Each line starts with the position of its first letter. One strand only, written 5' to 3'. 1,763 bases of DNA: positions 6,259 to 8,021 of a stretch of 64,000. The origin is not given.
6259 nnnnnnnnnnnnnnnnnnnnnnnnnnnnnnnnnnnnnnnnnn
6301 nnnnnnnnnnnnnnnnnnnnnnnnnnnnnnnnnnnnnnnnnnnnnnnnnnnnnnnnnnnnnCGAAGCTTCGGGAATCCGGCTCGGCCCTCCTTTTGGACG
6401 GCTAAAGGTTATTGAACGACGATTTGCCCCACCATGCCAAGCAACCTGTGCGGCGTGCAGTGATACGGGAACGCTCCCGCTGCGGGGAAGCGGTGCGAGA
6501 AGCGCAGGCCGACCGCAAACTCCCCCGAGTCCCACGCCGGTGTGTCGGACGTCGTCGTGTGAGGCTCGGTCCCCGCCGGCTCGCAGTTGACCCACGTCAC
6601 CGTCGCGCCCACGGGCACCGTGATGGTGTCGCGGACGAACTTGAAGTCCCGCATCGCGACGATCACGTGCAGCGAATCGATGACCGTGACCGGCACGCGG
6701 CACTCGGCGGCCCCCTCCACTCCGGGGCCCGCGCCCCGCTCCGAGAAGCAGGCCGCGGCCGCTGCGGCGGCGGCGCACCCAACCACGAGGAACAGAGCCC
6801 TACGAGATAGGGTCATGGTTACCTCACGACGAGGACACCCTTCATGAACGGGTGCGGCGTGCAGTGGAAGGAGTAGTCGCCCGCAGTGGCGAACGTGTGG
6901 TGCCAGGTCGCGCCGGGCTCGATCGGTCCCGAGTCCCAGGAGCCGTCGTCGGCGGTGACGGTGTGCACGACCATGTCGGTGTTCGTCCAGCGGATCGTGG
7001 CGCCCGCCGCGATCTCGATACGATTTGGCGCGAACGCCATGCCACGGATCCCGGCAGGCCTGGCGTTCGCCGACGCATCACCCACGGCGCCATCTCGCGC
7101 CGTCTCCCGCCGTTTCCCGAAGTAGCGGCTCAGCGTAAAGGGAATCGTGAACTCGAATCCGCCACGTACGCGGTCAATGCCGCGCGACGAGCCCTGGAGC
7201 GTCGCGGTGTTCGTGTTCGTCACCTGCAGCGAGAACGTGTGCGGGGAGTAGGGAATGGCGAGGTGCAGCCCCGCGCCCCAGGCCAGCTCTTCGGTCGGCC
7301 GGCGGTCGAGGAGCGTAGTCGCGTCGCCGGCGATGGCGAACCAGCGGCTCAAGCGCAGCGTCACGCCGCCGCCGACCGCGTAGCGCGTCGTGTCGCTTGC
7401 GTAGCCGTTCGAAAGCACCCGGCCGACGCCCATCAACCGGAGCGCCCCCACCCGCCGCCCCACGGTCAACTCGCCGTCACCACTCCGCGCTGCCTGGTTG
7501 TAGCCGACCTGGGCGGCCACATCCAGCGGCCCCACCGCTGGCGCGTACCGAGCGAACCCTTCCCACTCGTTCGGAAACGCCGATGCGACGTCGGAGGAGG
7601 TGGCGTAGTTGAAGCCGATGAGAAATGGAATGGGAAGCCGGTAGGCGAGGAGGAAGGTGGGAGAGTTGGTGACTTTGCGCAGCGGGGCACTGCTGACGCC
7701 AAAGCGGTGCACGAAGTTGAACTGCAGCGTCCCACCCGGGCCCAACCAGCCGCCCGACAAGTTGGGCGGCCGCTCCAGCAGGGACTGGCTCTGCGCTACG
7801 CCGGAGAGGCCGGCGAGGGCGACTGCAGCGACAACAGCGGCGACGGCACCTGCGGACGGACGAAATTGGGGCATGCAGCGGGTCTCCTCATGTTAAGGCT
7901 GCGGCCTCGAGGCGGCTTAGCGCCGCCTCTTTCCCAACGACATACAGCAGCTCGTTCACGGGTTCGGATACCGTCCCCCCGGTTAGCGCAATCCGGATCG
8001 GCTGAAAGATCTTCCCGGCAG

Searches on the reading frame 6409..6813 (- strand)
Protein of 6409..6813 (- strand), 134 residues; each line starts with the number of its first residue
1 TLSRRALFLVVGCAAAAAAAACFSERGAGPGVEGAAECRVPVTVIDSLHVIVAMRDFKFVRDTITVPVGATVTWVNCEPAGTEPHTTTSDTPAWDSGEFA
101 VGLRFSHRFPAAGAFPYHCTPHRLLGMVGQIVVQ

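Call 31: search_protein_families(library=pfam, proteins=[window:6409-6813:-], max_evalue=0.01)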
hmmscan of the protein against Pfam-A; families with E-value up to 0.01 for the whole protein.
window:6409-6813:- (134 aa): 1 family
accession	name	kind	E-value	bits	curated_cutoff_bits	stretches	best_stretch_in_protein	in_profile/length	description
PF00127.26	Copper-bind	-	3.9e-10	40.5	21.2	1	52-134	7-99/99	Copper binding proteins, plastocyanin/azurin family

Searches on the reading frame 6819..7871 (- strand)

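Call 31: search_protein_families(library=pfam, proteins=[window:6819-7871:-], max_evalue=0.01)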
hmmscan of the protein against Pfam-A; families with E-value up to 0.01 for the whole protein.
window:6819-7871:- (350 aa): 2 families
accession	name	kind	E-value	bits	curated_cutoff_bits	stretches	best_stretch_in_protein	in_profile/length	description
PF00127.26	Copper-bind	-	5.5e-11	43.2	21.2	1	276-349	10-98/99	Copper binding proteins, plastocyanin/azurin family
PF13473.12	Cupredoxin_1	-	2.1e-08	34.6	27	1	278-349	30-104/104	Cupredoxin-like domain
